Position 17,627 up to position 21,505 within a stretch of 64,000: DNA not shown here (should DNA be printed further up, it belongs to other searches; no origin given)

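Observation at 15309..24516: Two giant adhesin-like genes share a 528-bp, 100%-identical 3' module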

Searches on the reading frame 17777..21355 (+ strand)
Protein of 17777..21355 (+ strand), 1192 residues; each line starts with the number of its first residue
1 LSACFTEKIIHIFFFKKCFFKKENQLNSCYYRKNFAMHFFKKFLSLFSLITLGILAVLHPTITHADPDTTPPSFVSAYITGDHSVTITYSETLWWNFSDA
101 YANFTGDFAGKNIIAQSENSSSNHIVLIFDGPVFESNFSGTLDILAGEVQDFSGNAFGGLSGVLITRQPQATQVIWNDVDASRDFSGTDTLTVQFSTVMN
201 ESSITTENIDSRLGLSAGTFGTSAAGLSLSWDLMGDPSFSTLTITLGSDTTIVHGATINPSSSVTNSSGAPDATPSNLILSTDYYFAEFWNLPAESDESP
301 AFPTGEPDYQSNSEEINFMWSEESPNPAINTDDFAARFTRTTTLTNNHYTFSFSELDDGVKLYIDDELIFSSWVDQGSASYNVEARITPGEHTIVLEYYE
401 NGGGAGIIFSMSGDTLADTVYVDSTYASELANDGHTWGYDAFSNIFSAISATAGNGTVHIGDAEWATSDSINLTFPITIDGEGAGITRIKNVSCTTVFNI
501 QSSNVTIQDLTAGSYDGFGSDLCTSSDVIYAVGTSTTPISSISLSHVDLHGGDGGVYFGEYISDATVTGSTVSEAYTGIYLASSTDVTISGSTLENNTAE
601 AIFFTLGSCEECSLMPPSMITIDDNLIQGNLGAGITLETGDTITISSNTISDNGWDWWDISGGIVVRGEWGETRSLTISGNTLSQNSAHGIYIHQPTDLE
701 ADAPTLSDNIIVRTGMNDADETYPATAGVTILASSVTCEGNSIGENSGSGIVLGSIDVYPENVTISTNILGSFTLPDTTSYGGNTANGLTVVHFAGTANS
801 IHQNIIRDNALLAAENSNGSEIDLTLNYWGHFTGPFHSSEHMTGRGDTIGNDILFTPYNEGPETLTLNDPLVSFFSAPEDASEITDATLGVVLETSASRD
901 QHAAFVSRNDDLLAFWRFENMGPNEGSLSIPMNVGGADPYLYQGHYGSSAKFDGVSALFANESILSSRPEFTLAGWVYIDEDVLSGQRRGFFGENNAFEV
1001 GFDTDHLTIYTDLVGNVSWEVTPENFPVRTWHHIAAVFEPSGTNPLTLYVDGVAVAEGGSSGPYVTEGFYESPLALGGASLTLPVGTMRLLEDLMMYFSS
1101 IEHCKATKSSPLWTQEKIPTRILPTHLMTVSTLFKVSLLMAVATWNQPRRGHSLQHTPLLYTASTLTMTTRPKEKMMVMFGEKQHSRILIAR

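Call 5: search_protein_families(library=pfam, proteins=[window:17777-21355:+], max_evalue=0.01)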
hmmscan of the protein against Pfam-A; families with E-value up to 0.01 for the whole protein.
window:17777-21355:+ (1192 aa): 4 families
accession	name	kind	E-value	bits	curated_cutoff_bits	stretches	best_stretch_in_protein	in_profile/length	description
PF13229.12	Beta_helix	-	3.8e-15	56.3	25.9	2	494-650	5-158/158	Right handed beta helix region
PF13385.13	Laminin_G_3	-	2.4e-13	50.9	27.6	1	965-1078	14-123/151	Concanavalin A-like lectin/glucanases superfamily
PF05048.19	NosD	-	1.4e-12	48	23.6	1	560-711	22-146/212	Periplasmic copper-binding protein (NosD)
PF07691.17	PA14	-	6.5e-11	42.7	24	1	303-405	15-125/147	PA14 domain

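Call 33: search_protein_families(library=ncbifam, proteins=[window:17777-21355:+], max_evalue=0.01)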
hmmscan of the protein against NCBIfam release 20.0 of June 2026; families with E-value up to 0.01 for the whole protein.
window:17777-21355:+ (1192 aa): 2 families
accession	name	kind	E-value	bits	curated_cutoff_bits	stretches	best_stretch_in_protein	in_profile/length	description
TIGR03804.1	para_beta_helix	repeat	4e-11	42.4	19.45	2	621-654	11-43/44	parallel beta-helix repeat protein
TIGR04247.1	NosD_copper_fam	subfamily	1.2e-05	24.1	300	1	448-603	4-153/377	nitrous oxide reductase family maturation protein NosD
